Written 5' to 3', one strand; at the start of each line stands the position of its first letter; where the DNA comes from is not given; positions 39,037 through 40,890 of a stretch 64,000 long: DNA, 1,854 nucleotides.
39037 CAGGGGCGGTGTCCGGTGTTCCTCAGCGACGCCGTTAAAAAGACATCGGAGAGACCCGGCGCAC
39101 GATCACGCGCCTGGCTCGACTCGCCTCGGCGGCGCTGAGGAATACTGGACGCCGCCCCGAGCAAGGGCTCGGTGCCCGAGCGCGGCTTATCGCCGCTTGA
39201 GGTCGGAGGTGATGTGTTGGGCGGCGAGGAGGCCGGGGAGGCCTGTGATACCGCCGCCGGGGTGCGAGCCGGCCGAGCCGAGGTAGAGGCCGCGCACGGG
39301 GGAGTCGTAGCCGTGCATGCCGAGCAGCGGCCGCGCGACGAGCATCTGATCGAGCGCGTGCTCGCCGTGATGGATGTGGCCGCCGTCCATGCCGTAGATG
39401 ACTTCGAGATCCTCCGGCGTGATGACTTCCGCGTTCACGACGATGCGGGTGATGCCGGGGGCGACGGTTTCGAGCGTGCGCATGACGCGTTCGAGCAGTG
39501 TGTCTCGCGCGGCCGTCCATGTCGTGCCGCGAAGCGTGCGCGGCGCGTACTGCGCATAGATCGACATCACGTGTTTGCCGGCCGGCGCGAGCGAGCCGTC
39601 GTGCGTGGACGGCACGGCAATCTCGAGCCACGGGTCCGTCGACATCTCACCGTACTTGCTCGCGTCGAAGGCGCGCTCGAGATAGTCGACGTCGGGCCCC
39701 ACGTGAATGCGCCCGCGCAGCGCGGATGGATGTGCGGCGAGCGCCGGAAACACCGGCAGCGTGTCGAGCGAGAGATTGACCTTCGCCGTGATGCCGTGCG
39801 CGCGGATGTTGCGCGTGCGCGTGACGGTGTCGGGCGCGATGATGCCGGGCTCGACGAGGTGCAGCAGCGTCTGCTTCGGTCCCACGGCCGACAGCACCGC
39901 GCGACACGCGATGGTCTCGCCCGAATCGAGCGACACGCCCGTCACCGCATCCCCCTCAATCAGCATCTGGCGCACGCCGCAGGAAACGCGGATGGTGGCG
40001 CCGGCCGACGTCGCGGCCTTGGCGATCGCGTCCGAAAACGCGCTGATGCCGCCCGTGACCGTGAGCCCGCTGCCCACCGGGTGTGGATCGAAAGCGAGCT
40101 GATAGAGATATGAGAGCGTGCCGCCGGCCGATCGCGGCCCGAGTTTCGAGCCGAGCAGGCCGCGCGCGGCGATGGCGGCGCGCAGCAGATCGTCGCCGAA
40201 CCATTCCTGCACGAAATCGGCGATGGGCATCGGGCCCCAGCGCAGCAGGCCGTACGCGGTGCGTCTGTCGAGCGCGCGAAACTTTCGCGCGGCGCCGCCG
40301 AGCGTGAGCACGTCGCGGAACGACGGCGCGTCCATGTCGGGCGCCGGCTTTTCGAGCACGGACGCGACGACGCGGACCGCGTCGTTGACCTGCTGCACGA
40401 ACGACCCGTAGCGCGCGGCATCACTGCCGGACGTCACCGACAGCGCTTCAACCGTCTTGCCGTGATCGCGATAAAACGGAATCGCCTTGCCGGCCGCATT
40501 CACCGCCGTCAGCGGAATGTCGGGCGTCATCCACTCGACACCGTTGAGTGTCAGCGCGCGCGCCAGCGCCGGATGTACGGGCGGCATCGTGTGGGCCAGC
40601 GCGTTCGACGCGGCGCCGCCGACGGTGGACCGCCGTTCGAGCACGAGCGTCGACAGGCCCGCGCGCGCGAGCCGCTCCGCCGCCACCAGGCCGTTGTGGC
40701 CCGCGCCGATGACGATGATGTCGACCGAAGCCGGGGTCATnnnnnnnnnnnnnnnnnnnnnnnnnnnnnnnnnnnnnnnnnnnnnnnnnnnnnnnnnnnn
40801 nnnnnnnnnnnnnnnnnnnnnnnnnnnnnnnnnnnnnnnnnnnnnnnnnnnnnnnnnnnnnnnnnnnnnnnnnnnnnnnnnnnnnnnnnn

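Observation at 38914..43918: Near-identical 118-bp inverted repeats bracket a 4.8-kb three-gene metabolic cassette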

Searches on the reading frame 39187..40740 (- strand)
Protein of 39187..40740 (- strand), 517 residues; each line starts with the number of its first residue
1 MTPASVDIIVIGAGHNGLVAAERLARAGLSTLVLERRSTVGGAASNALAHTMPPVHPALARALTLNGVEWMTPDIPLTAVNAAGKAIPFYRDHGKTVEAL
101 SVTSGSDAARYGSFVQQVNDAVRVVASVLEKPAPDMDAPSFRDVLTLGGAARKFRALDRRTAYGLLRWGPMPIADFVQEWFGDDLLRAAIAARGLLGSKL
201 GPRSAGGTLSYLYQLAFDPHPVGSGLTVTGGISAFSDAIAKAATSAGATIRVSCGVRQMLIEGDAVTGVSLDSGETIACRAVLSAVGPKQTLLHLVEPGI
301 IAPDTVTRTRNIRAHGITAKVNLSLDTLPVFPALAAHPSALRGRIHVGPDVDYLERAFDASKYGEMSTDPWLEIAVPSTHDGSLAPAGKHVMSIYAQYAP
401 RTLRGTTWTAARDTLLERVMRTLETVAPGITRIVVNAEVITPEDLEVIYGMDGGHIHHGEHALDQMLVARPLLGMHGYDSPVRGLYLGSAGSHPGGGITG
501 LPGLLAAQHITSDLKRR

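Call 8: search_protein_families(library=pfam, proteins=[window:39187-40740:-])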
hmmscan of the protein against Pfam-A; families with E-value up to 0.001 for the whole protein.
window:39187-40740:- (517 aa): 10 families
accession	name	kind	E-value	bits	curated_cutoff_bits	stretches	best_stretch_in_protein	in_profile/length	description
PF01593.30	Amino_oxidase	-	1.1e-14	55.1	19.8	1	214-432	185-367/443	Flavin containing amine oxidoreductase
PF01266.30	DAO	-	2e-13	51.1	27.9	1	7-304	1-218/353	FAD dependent oxidoreductase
PF13450.12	NAD_binding_8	-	2.7e-09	37.6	21.9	1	10-47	1-38/68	NAD(P)-binding Rossmann-like domain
PF07992.20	Pyr_redox_2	-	1e-08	35.4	26.1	1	7-59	2-57/291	Pyridine nucleotide-disulphide oxidoreductase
PF12831.13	FAD_oxidored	-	2.1e-08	34.4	27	1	7-53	1-47/416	FAD dependent oxidoreductase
PF01946.23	Thi4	-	4.3e-07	29.8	26.2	1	4-44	16-57/235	Thi4 family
PF03486.20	HI0933_like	-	4.2e-06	26.8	50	0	7-41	2-36/244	HI0933-like protein Rossmann domain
PF01494.25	FAD_binding_3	-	1.1e-05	25.3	22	1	6-39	2-35/349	FAD binding domain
PF01134.28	GIDA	-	1.7e-05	24.5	22.1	1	7-37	1-32/391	Glucose inhibited division protein A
PF00890.30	FAD_binding_2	-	2.7e-05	24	20.4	1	7-48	1-42/414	FAD binding domain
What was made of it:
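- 39187..40740 (-): FAD-dependent amine-oxidase / CrtI-like oxidoreductase, 517 aa. Pfam hits PF01593 and PF01266 (call 8).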

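Call 14: find_encoding_contigs(protein=window:39187-40740:-, flank=10000, max_places=10)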
Protein window:39187-40740:- (517 aa): 3 contigs read that carry it; 3 places shown.
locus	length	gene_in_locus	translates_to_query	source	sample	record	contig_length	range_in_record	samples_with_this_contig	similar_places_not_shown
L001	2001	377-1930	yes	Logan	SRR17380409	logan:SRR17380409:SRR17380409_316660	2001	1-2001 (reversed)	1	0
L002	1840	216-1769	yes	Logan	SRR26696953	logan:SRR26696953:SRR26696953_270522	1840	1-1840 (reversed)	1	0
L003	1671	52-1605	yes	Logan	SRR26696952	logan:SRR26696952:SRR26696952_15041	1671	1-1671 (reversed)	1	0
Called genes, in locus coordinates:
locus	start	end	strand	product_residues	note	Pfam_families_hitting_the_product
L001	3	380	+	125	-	?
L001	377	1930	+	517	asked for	PF01134:GIDA (faint), PF01266:DAO, PF01494:FAD_binding_3 (faint), PF01946:Thi4 (weak), PF03486:HI0933_like (faint), PF12831:FAD_oxidored, PF13450:NAD_binding_8, PF01593:Amino_oxidase, +1 more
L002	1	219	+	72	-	?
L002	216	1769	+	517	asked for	PF01134:GIDA (faint), PF01266:DAO, PF01494:FAD_binding_3 (faint), PF01946:Thi4 (weak), PF03486:HI0933_like (faint), PF12831:FAD_oxidored, PF13450:NAD_binding_8, PF01593:Amino_oxidase, +1 more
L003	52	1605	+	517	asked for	PF01134:GIDA (faint), PF01266:DAO, PF01494:FAD_binding_3 (faint), PF01946:Thi4 (weak), PF03486:HI0933_like (faint), PF12831:FAD_oxidored, PF13450:NAD_binding_8, PF01593:Amino_oxidase, +1 more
